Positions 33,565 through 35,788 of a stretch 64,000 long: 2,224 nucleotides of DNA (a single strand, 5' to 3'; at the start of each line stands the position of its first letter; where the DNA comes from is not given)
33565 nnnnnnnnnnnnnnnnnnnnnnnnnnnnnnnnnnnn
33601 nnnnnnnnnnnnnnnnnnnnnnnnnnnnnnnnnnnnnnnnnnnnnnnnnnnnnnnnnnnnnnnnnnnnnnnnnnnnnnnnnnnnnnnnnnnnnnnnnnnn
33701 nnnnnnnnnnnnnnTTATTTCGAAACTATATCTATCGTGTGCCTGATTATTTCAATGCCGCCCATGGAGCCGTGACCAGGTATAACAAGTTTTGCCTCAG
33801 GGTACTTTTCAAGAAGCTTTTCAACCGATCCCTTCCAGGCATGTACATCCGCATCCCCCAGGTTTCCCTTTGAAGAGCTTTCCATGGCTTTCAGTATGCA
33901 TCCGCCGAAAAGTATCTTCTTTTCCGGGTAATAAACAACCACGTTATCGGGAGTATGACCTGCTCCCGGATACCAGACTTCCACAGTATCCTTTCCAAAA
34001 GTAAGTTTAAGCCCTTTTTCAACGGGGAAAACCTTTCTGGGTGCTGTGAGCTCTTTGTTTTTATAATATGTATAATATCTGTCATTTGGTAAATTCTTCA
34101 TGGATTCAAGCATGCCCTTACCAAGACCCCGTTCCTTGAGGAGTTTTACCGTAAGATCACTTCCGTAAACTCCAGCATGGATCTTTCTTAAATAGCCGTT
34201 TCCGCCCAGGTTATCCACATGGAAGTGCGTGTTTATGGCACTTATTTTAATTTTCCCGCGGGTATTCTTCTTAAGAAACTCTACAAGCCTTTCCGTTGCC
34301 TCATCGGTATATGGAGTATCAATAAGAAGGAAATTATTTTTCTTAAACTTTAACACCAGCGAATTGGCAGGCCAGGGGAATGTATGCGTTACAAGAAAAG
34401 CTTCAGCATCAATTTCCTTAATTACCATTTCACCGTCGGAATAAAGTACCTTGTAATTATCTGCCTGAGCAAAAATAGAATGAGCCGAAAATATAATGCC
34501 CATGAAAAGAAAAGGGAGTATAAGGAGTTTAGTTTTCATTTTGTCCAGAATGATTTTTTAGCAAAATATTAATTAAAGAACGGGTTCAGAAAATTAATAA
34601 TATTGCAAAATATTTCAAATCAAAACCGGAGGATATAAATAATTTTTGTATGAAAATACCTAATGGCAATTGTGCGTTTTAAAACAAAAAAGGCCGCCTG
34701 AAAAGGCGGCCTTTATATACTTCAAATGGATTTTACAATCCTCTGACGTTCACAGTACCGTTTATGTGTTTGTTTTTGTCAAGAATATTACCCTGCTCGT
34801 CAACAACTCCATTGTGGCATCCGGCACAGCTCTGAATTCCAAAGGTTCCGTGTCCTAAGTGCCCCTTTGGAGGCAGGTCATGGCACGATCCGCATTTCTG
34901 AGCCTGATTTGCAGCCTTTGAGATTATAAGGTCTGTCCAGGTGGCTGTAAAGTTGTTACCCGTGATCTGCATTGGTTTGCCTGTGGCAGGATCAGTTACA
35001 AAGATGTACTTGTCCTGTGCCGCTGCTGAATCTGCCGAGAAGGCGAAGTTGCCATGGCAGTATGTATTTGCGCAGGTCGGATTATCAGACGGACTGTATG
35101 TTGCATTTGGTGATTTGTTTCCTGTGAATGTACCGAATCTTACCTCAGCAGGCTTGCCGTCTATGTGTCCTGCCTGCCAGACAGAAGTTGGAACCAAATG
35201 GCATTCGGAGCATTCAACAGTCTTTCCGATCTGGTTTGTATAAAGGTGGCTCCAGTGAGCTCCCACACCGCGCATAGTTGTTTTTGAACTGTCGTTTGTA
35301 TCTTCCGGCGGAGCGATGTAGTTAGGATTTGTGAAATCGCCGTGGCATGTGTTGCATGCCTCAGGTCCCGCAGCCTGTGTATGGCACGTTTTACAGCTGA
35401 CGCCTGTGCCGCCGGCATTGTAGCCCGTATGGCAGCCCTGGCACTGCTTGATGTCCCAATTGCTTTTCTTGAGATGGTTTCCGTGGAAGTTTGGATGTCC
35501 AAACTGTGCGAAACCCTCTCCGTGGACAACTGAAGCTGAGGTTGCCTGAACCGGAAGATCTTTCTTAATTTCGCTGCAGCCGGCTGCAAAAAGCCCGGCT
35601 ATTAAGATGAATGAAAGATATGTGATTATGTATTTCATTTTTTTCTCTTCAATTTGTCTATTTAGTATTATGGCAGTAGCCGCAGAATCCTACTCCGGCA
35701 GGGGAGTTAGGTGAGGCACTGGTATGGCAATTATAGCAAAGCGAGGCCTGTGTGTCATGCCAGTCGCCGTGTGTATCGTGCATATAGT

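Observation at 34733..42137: One operon encoding a complete candidate quinol-to-cell-surface electron conduit (Rrf2, CbcL-like fusion, tetrahaem, porin, 14-haem, lipoprotein cytochrome)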

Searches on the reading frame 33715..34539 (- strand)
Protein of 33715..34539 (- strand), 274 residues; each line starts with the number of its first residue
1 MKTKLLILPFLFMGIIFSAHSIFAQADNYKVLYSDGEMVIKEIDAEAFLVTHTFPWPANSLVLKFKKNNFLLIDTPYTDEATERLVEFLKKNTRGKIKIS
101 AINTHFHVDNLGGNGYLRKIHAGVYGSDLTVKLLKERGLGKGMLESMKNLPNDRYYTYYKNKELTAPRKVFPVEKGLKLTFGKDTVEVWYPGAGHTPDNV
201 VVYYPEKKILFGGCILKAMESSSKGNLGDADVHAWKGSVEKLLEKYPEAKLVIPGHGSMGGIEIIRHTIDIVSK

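Call 41: search_protein_families(library=pfam, proteins=[window:33715-34539:-], max_evalue=0.00001)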
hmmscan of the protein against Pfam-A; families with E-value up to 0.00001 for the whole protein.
window:33715-34539:- (274 aa): 1 family
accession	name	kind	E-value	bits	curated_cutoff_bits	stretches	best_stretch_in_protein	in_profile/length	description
PF00753.33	Lactamase_B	-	2.3e-14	54.2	22.7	1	55-256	3-196/196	Metallo-beta-lactamase superfamily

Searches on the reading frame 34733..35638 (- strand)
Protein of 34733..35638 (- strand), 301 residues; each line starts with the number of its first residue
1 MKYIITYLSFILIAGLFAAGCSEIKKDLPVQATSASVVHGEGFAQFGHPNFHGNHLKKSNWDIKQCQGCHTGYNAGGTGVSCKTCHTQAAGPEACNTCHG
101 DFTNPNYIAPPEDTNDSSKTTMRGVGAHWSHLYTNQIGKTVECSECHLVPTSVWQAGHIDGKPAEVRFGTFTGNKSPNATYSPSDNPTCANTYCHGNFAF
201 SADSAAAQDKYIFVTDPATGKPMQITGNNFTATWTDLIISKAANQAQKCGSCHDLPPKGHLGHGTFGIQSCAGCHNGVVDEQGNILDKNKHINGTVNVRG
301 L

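Call 5: search_protein_families(library=pfam, proteins=[window:34733-35638:-], max_evalue=0.01)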
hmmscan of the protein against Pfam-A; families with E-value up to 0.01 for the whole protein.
window:34733-35638:- (301 aa): 3 families
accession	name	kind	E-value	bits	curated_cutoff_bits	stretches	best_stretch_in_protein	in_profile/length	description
PF14522.11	Cytochrome_C7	-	3.8e-05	23.9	24.8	0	267-279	12-24/67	Cytochrome c7 and related cytochrome c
PF14537.11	Cytochrom_c3_2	-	0.00095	20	25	0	78-147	5-64/79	Cytochrome c3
PF02085.21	Cytochrom_CIII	-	0.0018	19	22.9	0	80-147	31-101/101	Class III cytochrome C family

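Call 6: search_protein_families(library=ncbifam, proteins=[window:34733-35638:-], max_evalue=0.01)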
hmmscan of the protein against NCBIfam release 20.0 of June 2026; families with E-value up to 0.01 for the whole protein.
window:34733-35638:- (301 aa): 2 families
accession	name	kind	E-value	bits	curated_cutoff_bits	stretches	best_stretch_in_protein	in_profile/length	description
NF045713.1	CxxCH_16_HmcA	equivalog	3.3e-05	22.7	400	1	51-148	158-253/541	sulfate respiration complex hexadecaheme cytochrome HmcA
TIGR01904.2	GSu_C4xC__C2xCH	domain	0.00068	19.3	27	1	164-197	6-32/73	CxxxxCH/CxxCH domain c-type cytochrome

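Call 33: search_solved_structures(query=window:34733-35638:-, max_evalue=1, show_alignments=1)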
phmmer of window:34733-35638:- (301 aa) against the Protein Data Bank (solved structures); distinct sequences matched with E-value up to 1: 0.

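Call 46: find_homologous_proteins(query=window:34733-35638:-)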
Query window:34733-35638:- (301 aa): 897 proteins with E <= 0.001 among 1754 candidates; the best 120 are listed.
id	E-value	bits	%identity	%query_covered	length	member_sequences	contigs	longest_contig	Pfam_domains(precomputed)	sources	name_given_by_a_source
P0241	2.3e-192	656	90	100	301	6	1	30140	PF14522.12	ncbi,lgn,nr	ncbi:MAG TPA: hypothetical protein VHO43_07305 [Ignavibacteriales bacterium]|nr:hypothetical protein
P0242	2.0e-157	541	76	100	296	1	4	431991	PF14522.12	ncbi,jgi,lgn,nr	ncbi:MAG: hypothetical protein HF314_04440 [Ignavibacteria bacterium]|jgi:hypothetical protein|nr:hy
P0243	2.8e-152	524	74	100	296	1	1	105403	-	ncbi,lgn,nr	ncbi:MAG TPA: hypothetical protein VHO03_01070 [Ignavibacteriales bacterium]|nr:hypothetical protein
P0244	2.6e-150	518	74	100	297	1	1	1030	-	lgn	-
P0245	6.9e-147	507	75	100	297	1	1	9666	-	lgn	-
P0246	4.1e-114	399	61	100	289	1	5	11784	PF09698.16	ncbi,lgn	ncbi:MAG: CxxxxCH/CxxCH domain c-type cytochrome [Ignavibacteriales bacterium]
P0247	1.5e-93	331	46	100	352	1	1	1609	PF09698.16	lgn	-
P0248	1.7e-93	331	42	99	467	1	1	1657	PF14537.12,PF09698.16,PF02085.22,PF14522.12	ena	-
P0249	3.7e-93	330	44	87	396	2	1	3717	PF14537.12,PF09698.16,PF02085.22,PF14522.12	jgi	-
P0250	8.5e-92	326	44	100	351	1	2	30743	PF09698.16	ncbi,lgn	ncbi:MAG: cytochrome c3 family protein [Bacillota bacterium]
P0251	5.6e-89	316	51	100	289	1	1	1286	PF09698.16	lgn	-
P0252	4.9e-87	310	51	100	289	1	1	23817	PF09698.16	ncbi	-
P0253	5.3e-87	310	50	100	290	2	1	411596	PF09698.16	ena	-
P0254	4.2e-86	307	50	100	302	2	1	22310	PF09698.16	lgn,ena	-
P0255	8.4e-86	306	51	100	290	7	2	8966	PF14522.12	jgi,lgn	jgi:predicted CxxxxCH...CXXCH cytochrome family protein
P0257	2.2e-85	304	50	99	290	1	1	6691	PF09698.16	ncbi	-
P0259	8.4e-85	303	50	100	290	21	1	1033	PF09698.16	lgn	-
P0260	1.1e-84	302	50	87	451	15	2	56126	PF14537.12,PF09698.16,PF02085.22,PF14522.12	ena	-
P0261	2.6e-84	301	50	100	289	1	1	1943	PF09698.16,PF14522.12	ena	-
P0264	6.1e-84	300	48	100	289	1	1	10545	PF09698.16,PF14522.12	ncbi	-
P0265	1.2e-82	295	48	99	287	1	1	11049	PF14537.12,PF09698.16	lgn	-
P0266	1.7e-82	295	44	100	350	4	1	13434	PF09698.16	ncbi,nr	ncbi:MAG: CxxxxCH/CxxCH domain-containing protein [Bacteroidota bacterium]|nr:CxxxxCH/CxxCH domain-c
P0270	1.2e-81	292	47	100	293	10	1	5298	PF09698.16,PF14522.12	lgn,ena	-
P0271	2.6e-81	291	48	100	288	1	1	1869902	PF09698.16,PF14522.12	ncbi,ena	-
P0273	3.3e-81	291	46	100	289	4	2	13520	PF09698.16,PF14522.12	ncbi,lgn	-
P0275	1.0e-80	289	49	100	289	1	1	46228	PF09698.16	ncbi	ncbi:MAG: CxxxxCH/CxxCH domain c-type cytochrome [Ignavibacteriaceae bacterium]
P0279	6.6e-80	286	47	100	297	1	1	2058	PF09698.16,PF14522.12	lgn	-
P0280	1.1e-79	286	40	94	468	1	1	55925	PF14537.12,PF09698.16,PF02085.22,PF14522.12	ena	-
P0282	2.9e-79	284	46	87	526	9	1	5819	PF14537.12,PF09698.16,PF02085.22,PF14522.12,PF22113.2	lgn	-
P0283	7.5e-79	283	47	100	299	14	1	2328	PF09698.16,PF14522.12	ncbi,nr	ncbi:MAG TPA: CxxxxCH/CxxCH domain-containing protein [Bacteroidales bacterium]|nr:CxxxxCH/CxxCH dom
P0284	1.3e-78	282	47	99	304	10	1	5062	PF09698.16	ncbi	-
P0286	1.6e-78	282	49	87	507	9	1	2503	PF09698.16,PF02085.22,PF14522.12,PF22113.2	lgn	-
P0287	3.9e-78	281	48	100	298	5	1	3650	PF14537.12,PF09698.16,PF14522.12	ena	-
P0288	7.1e-78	280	45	99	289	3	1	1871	PF09698.16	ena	-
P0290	1.6e-77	279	45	100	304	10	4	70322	PF09698.16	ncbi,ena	-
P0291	7.1e-77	277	47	99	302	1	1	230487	PF09698.16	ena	-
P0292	7.1e-77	276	47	87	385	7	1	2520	PF14537.12,PF09698.16,PF14522.12,PF22113.2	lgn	-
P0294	1.3e-76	276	46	88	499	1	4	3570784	PF14537.12,PF09698.16,PF02085.22,PF14522.12,PF22113.2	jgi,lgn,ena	-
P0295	1.5e-76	275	45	100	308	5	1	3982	PF14537.12,PF09698.16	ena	-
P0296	1.8e-76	275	48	99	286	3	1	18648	PF09698.16,PF14522.12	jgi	jgi:predicted CxxxxCH...CXXCH cytochrome family protein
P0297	2.1e-76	275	46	100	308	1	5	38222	PF09698.16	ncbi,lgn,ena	-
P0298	2.3e-76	275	47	100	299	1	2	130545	PF09698.16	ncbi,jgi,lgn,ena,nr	ncbi:MAG TPA: CxxxxCH/CxxCH domain-containing protein [Ignavibacteriaceae bacterium]|nr:CxxxxCH/CxxC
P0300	2.7e-76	275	45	100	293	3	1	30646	PF14537.12,PF09698.16,PF14522.12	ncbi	-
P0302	7.6e-76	273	38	100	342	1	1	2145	PF14537.12,PF09698.16,PF02085.22,PF14522.12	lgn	-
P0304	2.1e-75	272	46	100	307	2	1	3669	PF09698.16,PF14522.12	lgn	-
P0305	3.6e-75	271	45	100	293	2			PF09698.16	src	-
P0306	4.0e-75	271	45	99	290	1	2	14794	PF14537.12,PF09698.16,PF14522.12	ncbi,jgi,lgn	-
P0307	5.4e-75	270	46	100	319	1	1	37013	PF09698.16,PF22113.2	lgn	-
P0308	9.1e-75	270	45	87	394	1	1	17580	PF14537.12,PF09698.16,PF02085.22,PF14522.12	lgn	-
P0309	2.0e-74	268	46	87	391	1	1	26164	PF09698.16,PF02085.22,PF14522.12,PF22113.2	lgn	-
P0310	2.0e-74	268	48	99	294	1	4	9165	PF09698.16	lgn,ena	-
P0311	2.4e-74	268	45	87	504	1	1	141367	PF09698.16,PF02085.22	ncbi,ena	-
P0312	2.6e-74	268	46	94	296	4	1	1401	PF14537.12,PF09698.16,PF14522.12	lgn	-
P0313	3.0e-74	268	47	100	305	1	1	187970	PF09698.16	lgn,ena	-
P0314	4.1e-74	267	47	87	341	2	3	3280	PF09698.16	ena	-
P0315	5.4e-74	267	46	100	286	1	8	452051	PF09698.16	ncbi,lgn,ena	-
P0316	7.0e-74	267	45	99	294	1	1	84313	PF09698.16,PF14522.12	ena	-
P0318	7.8e-74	267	43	100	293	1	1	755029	PF09698.16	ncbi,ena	-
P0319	9.0e-74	266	43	99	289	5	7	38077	PF09698.16,PF14522.12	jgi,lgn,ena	-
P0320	1.1e-73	266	44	98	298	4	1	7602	PF14537.12,PF09698.16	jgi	jgi:hypothetical protein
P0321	1.4e-73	266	46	87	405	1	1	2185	PF14537.12,PF09698.16,PF14522.12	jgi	jgi:hypothetical protein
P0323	3.6e-73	264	46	87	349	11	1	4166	PF09698.16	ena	-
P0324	4.3e-73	264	47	100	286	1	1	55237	PF09698.16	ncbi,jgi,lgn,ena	ncbi:MAG: CxxxxCH/CxxCH domain-containing protein [Ignavibacteria bacterium]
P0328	7.1e-73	263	49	87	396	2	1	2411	PF14537.12,PF09698.16,PF14522.12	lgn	-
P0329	8.9e-73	263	45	99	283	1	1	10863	PF09698.16,PF14522.12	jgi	jgi:predicted CxxxxCH...CXXCH cytochrome family protein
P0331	1.3e-72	263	46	99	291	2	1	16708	PF09698.16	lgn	-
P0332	1.4e-72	262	46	100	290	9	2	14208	PF09698.16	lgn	-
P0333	4.4e-72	261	43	99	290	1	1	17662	PF09698.16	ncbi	-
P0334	6.4e-72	260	41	99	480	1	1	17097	PF09698.16,PF14522.12,PF22113.2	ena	-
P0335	7.9e-72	260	46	95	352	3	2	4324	PF09698.16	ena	-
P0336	8.5e-72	260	45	87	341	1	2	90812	PF09698.16,PF14522.12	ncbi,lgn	ncbi:MAG: hypothetical protein Kow0098_25280 [Ignavibacteriaceae bacterium]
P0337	1.0e-71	260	44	99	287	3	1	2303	PF09698.16,PF14522.12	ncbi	-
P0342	1.7e-71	259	45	100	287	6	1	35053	PF09698.16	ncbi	-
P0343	1.9e-71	259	45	99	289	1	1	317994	PF14537.12,PF09698.16,PF14522.12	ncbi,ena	-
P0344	2.4e-71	258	48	87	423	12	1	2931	PF09698.16,PF02085.22,PF14522.12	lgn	-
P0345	2.5e-71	258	39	99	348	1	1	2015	PF09698.16,PF02085.22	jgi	-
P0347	3.4e-71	258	44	100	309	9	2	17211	PF14537.12,PF09698.16,PF14522.12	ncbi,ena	-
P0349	4.5e-71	257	44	100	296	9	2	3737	PF14537.12,PF09698.16,PF14522.12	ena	-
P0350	5.5e-71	257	39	100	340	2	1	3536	PF14537.12,PF09698.16,PF02085.22,PF14522.12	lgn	-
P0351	5.8e-71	257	43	100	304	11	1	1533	PF09698.16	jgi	jgi:hypothetical protein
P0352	8.5e-71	257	48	87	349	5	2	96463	PF09698.16,PF14522.12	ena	-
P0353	1.0e-70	256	44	87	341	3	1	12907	PF14537.12,PF09698.16,PF02085.22,PF14522.12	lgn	-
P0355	1.2e-70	256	45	100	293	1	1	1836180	PF09698.16,PF14522.12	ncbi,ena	-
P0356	1.4e-70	256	44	99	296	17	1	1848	PF14537.12,PF09698.16,PF14522.12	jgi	-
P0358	1.6e-70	256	46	89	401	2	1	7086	PF09698.16,PF02085.22,PF14522.12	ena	-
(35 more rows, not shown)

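Call 55: predict_structure(alignment_id=A4)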
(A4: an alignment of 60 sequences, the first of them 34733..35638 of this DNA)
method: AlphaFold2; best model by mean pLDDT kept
length: 301 residues; sequences in the alignment: 60
mean_pLDDT: 68.1   pTM: 0.54
mean pLDDT of the five models: 68.1, 66.0, 64.9, 64.1, 61.6
residues with pLDDT >= 90: 35; 70-90: 109; 50-70: 103; < 50: 54
segments of 3 or more residues with pLDDT < 50: 20-34, 90-109, 128-143
pLDDT, mean of each block of 10 residues (from residue 1): 92 78 39 61 76 65 63 54 58 42 43 58 54 41 56 61 68 76 77 79 87 92 90 61 70 87 90 86 80 63 54
secondary structure, 60 per line:
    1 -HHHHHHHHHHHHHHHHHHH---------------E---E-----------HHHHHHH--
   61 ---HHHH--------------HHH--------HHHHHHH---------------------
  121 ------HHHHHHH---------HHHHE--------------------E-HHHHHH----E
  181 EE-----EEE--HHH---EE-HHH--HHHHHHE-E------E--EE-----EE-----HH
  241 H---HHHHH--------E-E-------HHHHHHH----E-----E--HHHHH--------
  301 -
elements in order: H2-20 H52-58 H64-67 H93-99 H127-133 H143-146 H170-175 E180-182 E188-190 H207-212 H245-249 H268-274 H288-292

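Call 57: fold_search(model_id=the predicted structure, library=pdb)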
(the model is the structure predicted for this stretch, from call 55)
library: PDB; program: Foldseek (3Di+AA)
matches with E <= 10: 15; with E <= 0.001: 0
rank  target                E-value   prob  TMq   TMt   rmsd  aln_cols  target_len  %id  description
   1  8ovx_O                5.3e+00  0.01  0.05  0.08  11.1        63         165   11  Cryo-EM structure of yeast CENP-OPQU+ bound to the CENP-A N-terminus (released 2023-08-09)
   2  7tyv_D                5.6e+00  0.01  0.07  0.09  15.7        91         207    8  Structure of Lassa Virus glycoprotein (Josiah) bound to Fab 25.10C (released 2022-06-01)
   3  6vri_C                6.0e+00  0.01  0.04  0.13   9.0        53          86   19  Crystal Structure of the wtBlc-split Protein (released 2020-12-02)
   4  3t5t_A                6.8e+00  0.03  0.06  0.04   8.2        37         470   27  Vall from streptomyces hygroscopicus in apo form (released 2012-08-01)
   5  8tmb_A                7.7e+00  0.01  0.06  0.06   8.2        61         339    8  Cryo-EM structure of CorA in complex with conformation-specific synthetic antibody C12 and 20 mM MgCl2, State MG20-1 (released 2025-02-12)
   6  6fkf_B                8.1e+00  0.02  0.05  0.03   5.9        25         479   32  Chloroplast F1Fo conformation 1 (released 2018-05-23)
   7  5c2v_A                8.1e+00  0.01  0.07  0.03   7.6        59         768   10  Kuenenia stuttgartiensis Hydrazine Synthase (released 2015-10-14)
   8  3rhi_C                8.7e+00  0.02  0.09  0.23   6.3        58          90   16  DNA-binding protein HU from Bacillus anthracis (released 2011-04-20)
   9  9fhl_J                8.7e+00  0.01  0.07  0.12   6.5        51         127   14  High-resolution cryo-EM structure of Saccharolobus solfataricus 30S ribosomal subunit bound to mRNA and initiator tRNA (released 2025-01-15)
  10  2uxw                  8.7e+00  0.01  0.05  0.03  15.3        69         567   20  Crystal structure of human very long chain acyl-CoA dehydrogenase (ACADVL) (released 2007-05-01)
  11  4kbx                  9.2e+00  0.01  0.05  0.04  11.6        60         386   12  Crystal structure of the pyridoxal-5'-phosphate dependent protein yhfx from escherichia coli (released 2014-05-21)
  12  4igl_D                9.2e+00  0.00  0.06  0.04   9.3        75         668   11  Structure of the RHS-repeat containing BC component of the secreted ABC toxin complex from Yersinia entomophaga (released 2013-08-07)
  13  5hh1                  9.8e+00  0.01  0.09  0.12   9.5        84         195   10  Crystal structure of human Naa60 mutant - F34A in complex with CoA (released 2016-09-14)
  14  4gsk_Z                9.8e+00  0.01  0.07  0.12  15.4        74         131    4  Crystal structure of an Atg7-Atg10 crosslinked complex (released 2012-11-14)
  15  4r2w_C                9.8e+00  0.01  0.07  0.08   9.3        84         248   15  X-ray structure of uridine phosphorylase from Shewanella oneidensis MR-1 in complex with uridine at 1.6 A resolution (released 2014-12-10)
